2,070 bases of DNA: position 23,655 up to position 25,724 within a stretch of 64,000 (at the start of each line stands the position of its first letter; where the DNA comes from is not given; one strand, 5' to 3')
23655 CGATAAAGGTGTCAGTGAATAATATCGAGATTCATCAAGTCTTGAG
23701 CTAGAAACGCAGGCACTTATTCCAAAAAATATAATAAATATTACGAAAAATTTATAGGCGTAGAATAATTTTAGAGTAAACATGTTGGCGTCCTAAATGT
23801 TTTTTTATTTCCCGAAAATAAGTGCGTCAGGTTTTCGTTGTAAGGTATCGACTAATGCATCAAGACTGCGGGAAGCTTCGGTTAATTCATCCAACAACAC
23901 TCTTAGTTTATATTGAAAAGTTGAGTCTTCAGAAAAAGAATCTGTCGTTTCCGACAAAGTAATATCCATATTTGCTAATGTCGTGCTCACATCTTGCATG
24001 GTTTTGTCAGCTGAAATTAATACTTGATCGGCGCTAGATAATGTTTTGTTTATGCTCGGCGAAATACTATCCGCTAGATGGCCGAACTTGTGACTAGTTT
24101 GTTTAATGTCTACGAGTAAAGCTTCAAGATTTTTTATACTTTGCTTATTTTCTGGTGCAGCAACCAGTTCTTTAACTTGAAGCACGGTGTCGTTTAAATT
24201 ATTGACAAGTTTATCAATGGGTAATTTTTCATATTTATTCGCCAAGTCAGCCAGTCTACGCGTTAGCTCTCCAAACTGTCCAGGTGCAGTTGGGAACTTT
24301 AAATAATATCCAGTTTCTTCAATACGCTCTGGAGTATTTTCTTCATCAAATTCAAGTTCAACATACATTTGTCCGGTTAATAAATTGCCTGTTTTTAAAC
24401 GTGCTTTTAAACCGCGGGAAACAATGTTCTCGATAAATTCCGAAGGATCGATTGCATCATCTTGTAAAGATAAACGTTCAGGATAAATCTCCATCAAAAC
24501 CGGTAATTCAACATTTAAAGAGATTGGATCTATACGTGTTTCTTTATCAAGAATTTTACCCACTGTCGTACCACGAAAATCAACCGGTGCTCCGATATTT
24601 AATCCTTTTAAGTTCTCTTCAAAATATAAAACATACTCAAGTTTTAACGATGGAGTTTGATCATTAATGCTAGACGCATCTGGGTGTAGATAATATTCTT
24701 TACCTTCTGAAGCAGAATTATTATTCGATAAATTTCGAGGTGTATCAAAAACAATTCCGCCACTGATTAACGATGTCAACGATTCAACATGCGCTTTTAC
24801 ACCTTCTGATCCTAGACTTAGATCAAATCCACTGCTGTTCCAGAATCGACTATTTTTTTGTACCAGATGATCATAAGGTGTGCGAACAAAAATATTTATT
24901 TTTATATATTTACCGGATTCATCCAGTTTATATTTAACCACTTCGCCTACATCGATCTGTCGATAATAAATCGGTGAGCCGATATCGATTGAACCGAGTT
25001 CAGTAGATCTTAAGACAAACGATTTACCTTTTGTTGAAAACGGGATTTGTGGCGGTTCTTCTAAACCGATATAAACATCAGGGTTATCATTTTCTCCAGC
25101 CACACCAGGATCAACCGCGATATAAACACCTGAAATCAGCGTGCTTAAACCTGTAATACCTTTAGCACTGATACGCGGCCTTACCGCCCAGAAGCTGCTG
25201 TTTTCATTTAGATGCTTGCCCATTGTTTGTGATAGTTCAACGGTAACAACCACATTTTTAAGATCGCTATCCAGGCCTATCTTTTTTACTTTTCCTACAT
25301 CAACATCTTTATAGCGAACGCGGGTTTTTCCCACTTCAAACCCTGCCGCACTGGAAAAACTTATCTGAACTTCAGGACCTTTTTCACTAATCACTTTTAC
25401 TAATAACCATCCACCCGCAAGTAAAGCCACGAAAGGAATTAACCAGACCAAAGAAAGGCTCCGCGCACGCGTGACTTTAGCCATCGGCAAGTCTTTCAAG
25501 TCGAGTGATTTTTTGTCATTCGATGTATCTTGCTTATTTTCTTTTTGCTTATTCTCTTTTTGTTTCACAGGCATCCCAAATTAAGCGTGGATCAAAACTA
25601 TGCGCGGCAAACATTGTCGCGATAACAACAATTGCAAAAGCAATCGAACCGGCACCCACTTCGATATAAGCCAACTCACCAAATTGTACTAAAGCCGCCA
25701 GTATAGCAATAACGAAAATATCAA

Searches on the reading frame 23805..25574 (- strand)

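Call 54: search_protein_families(library=pfam, proteins=[window:23805-25574:-], max_evalue=1e-8)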
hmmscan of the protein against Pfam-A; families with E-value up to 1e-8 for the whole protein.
window:23805-25574:- (589 aa): 1 family
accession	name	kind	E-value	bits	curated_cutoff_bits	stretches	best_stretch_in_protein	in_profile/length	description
PF02470.25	MlaD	-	6.2e-36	122.9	25.1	1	66-157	2-81/81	MlaD protein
